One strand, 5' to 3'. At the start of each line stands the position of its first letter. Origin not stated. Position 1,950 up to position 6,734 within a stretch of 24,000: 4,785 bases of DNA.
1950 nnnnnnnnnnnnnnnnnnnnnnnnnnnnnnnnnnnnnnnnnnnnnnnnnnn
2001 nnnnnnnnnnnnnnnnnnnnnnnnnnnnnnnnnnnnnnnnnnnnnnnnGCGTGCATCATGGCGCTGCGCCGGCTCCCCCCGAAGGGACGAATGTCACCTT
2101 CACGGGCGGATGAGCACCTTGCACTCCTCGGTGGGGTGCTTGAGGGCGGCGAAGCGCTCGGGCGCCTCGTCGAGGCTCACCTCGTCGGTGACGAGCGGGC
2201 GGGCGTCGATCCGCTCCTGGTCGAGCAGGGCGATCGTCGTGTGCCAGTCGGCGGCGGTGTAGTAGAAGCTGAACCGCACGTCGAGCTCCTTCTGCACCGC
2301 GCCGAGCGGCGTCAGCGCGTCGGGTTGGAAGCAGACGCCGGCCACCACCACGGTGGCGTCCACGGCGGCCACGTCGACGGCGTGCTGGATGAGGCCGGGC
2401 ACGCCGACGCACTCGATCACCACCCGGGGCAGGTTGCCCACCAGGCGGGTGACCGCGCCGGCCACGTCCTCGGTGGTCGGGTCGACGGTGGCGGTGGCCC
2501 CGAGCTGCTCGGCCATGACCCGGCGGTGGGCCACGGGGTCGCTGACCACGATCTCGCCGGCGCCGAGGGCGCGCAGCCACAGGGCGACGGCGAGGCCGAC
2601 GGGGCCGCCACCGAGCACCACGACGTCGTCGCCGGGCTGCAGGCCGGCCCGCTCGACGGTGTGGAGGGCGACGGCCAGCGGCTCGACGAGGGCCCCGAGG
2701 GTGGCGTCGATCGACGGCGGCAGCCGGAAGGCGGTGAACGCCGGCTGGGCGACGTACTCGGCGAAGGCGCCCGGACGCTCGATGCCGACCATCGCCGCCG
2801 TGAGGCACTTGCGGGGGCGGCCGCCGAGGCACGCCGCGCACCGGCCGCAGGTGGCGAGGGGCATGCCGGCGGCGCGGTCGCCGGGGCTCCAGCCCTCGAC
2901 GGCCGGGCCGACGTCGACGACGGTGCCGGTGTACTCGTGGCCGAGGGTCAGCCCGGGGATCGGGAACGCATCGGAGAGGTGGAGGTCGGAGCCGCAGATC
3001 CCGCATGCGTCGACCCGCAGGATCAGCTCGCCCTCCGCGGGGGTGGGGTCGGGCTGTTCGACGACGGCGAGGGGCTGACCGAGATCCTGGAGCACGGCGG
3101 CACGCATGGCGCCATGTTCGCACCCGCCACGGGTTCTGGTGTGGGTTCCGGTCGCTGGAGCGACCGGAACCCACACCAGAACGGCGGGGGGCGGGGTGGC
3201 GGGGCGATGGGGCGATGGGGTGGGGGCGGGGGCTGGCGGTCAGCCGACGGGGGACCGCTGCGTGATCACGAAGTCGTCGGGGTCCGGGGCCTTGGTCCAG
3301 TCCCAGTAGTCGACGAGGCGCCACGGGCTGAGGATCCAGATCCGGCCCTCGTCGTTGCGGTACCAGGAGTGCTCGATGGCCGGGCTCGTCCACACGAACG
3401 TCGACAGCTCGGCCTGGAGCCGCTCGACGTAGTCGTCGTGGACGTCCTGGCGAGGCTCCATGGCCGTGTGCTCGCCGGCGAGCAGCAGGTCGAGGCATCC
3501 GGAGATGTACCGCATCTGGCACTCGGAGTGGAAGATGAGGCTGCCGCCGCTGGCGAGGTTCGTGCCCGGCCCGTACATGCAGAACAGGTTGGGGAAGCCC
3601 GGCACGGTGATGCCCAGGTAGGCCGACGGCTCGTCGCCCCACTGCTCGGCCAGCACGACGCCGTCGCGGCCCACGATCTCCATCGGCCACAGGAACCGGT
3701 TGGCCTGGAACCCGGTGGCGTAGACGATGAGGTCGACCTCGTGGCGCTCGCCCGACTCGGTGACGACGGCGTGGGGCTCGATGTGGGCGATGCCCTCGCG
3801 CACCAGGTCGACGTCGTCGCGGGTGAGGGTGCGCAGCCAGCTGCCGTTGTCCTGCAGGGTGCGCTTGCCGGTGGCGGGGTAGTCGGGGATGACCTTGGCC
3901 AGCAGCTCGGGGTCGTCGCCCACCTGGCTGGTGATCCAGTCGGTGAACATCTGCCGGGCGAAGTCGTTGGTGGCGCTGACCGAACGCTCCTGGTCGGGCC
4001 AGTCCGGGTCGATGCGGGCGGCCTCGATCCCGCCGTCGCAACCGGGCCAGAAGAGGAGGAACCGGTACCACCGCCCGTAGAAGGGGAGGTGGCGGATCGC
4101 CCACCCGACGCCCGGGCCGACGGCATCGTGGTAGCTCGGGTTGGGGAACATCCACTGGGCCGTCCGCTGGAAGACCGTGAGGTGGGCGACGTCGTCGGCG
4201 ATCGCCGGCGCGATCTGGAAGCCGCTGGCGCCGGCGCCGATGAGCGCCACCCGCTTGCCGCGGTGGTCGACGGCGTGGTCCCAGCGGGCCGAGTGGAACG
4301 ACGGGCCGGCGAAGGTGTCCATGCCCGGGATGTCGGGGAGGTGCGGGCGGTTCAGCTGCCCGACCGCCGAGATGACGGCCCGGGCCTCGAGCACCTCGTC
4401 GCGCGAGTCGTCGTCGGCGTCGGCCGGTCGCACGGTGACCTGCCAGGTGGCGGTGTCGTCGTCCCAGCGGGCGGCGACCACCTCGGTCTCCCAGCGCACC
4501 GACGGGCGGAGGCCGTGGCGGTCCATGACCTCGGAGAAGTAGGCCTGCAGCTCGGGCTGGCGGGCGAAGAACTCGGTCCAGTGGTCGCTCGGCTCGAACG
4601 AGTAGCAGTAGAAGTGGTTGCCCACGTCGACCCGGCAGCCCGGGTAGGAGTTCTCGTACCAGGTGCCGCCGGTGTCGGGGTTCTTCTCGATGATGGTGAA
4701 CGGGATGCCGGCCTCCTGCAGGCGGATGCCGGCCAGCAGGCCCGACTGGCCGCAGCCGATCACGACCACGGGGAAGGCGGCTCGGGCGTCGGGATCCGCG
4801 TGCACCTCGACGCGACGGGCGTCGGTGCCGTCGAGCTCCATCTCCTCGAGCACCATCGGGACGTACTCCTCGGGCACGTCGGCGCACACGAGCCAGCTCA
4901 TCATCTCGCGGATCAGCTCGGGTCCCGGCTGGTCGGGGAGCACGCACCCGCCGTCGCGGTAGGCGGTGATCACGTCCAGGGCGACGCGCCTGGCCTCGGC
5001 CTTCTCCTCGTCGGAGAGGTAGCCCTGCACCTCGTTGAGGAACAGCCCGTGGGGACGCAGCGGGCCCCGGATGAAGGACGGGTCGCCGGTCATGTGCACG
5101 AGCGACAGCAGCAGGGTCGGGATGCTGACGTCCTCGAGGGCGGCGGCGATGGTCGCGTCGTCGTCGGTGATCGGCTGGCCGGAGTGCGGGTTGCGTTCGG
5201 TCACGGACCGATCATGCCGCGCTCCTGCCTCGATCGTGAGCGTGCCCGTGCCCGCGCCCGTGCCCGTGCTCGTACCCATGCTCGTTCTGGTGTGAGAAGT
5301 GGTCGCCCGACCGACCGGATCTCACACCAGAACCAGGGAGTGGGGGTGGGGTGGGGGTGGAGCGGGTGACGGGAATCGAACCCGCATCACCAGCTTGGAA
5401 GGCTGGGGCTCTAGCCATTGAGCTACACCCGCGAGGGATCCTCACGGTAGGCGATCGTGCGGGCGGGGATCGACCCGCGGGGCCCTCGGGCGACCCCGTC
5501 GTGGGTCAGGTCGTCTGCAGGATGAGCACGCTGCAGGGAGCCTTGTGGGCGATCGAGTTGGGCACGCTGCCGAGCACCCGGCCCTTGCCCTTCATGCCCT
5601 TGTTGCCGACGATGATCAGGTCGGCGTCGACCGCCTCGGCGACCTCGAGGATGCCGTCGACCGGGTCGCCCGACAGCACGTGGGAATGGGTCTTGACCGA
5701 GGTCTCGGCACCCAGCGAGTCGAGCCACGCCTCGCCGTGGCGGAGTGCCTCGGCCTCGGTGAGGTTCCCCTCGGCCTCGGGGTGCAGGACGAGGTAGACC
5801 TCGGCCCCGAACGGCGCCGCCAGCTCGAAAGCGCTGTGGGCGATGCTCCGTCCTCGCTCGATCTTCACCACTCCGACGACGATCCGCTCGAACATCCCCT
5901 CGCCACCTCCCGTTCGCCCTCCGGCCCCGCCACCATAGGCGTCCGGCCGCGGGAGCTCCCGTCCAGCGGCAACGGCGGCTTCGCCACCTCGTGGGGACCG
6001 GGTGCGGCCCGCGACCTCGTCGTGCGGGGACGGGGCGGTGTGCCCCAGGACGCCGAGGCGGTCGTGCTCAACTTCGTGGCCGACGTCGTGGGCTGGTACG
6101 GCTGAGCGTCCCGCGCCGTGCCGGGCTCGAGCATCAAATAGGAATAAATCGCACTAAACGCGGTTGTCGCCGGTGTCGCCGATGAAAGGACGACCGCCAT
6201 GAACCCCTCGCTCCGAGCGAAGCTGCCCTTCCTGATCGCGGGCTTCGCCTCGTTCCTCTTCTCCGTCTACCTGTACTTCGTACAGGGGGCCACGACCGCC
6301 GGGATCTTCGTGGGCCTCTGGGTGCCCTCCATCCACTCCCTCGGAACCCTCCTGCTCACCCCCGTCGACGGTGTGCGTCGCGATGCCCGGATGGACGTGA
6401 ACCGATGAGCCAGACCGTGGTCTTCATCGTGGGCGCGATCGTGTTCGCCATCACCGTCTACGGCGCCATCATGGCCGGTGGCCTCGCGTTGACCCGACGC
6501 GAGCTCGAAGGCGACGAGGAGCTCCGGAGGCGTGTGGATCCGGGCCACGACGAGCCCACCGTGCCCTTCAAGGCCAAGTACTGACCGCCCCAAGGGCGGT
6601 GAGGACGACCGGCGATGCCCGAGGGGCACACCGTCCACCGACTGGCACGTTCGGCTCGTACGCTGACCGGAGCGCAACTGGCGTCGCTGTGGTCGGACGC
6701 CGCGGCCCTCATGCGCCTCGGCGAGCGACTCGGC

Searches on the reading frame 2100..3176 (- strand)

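Call 9: search_protein_families(library=pfam, proteins=[window:2100-3176:-], max_evalue=0.001)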
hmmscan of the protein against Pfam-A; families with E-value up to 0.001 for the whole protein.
window:2100-3176:- (358 aa): 3 families
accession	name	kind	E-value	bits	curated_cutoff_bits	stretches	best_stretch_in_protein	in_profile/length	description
PF08240.17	ADH_N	-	3.2e-24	85.6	23.5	1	48-153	2-103/104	Alcohol dehydrogenase GroES-like domain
PF00107.32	ADH_zinc_N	-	1.1e-23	84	31.8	1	192-319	1-128/129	Zinc-binding dehydrogenase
PF16912.11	Glu_dehyd_C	-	3.4e-06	27.1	34.9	1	159-298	2-148/211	Glucose dehydrogenase C-terminus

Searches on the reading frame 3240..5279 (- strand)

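Call 9: search_protein_families(library=pfam, proteins=[window:3240-5279:-], max_evalue=0.001)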
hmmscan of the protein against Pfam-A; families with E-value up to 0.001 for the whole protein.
window:3240-5279:- (679 aa): 11 families
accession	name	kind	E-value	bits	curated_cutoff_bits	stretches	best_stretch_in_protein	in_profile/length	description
PF00743.25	FMO-like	-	4.6e-17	62.1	22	1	171-378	4-220/532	Flavin-binding monooxygenase-like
PF13738.12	Pyr_redox_3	-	7.5e-15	55.4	30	1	172-389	1-212/305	Pyridine nucleotide-disulphide oxidoreductase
PF13450.12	NAD_binding_8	-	2.1e-13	50.8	21.9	1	173-240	1-67/68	NAD(P)-binding Rossmann-like domain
PF07992.20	Pyr_redox_2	-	5.1e-13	49.5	26.1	1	170-377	2-178/291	Pyridine nucleotide-disulphide oxidoreductase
PF13434.12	Lys_Orn_oxgnase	-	5.3e-10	39.4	21.3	1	256-368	107-215/339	L-lysine 6-monooxygenase/L-ornithine 5-monooxygenase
PF01266.30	DAO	-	1.4e-05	25.2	27.9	0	171-210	2-42/353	FAD dependent oxidoreductase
PF01494.25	FAD_binding_3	-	0.00012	21.9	22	0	170-203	3-36/349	FAD binding domain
PF03486.20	HI0933_like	-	0.00014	21.8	50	0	171-204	3-36/244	HI0933-like protein Rossmann domain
PF13454.12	NAD_binding_9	-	0.00022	21.7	21.8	0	172-243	1-77/155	FAD-NAD(P)-binding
PF00890.30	FAD_binding_2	-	0.00033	20.4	20.4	1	171-206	2-37/414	FAD binding domain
PF01593.30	Amino_oxidase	-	0.00038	20.3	19.8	0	179-224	2-47/443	Flavin containing amine oxidoreductase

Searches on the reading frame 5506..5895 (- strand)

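Call 3: search_protein_families(library=pfam, proteins=[window:5506-5895:-], max_evalue=0.01)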
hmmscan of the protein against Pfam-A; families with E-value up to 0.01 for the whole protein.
window:5506-5895:- (129 aa): 1 family
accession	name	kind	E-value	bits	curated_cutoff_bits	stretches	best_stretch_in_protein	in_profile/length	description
PF00582.32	Usp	-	6.3e-22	79.1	24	1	1-126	1-140/141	Universal stress protein family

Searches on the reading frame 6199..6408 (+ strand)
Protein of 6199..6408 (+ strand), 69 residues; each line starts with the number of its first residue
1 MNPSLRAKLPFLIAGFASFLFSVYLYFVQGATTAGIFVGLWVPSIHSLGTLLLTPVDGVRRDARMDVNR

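Call 3: search_protein_families(library=pfam, proteins=[window:6199-6408:+], max_evalue=0.01)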
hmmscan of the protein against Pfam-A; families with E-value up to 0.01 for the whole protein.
window:6199-6408:+ (69 aa): 0 families

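Call 27: search_protein_families(library=ncbifam, proteins=[window:6199-6408:+], max_evalue=0.01)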
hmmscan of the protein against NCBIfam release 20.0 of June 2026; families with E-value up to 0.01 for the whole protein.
window:6199-6408:+ (69 aa): 0 families

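Call 44: find_homologous_proteins(query=window:6199-6408:+, max_evalue=0.001)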
Query window:6199-6408:+ (69 aa): 1107 proteins with E <= 0.001 among 1114 candidates; the best 120 are listed.
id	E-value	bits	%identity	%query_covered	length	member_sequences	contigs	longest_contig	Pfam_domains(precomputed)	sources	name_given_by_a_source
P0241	4.7e-38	145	100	100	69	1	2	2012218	-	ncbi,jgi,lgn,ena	jgi:hypothetical protein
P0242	2.8e-28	114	83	100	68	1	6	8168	-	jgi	jgi:hypothetical protein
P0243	1.6e-26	109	78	100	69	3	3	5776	-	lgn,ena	-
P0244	4.6e-26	107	86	86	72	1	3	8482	-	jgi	jgi:hypothetical protein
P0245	6.2e-26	107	79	97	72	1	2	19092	-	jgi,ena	-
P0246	1.0e-25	106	83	93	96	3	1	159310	-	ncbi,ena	-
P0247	1.3e-25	106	78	99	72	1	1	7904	-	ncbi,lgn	-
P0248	1.8e-25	106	78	97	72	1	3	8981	-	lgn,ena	-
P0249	2.0e-25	105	88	83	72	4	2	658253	-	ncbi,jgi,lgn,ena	jgi:hypothetical protein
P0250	2.2e-25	105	91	80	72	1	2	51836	-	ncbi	-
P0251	2.3e-25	105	76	96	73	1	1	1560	-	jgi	jgi:hypothetical protein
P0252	2.8e-25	105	79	96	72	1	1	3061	-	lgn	-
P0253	3.1e-25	105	91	81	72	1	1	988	-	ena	-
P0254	3.3e-25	105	75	99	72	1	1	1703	-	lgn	-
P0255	4.5e-25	104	82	87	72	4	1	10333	-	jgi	jgi:hypothetical protein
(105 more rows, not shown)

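Call 45: search_protein_families(library=pfam, proteins=[window:6199-6408:+], max_evalue=10)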
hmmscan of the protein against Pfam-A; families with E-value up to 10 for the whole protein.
window:6199-6408:+ (69 aa): 0 families

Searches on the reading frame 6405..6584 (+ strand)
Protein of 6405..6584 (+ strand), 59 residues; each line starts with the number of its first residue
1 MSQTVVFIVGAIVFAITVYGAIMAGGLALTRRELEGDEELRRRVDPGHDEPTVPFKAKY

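Call 3: search_protein_families(library=pfam, proteins=[window:6405-6584:+], max_evalue=0.01)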
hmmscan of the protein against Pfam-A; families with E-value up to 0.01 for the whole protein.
window:6405-6584:+ (59 aa): 0 families

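Call 27: search_protein_families(library=ncbifam, proteins=[window:6405-6584:+], max_evalue=0.01)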
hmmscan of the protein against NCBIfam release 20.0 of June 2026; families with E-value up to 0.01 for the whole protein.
window:6405-6584:+ (59 aa): 0 families

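Call 45: search_protein_families(library=pfam, proteins=[window:6405-6584:+], max_evalue=10)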
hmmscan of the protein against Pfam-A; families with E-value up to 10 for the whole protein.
window:6405-6584:+ (59 aa): 1 family
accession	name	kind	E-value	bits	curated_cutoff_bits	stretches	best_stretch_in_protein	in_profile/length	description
PF19942.4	DUF6404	-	0.26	12.1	27.6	1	3-34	76-107/115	Family of unknown function (DUF6404)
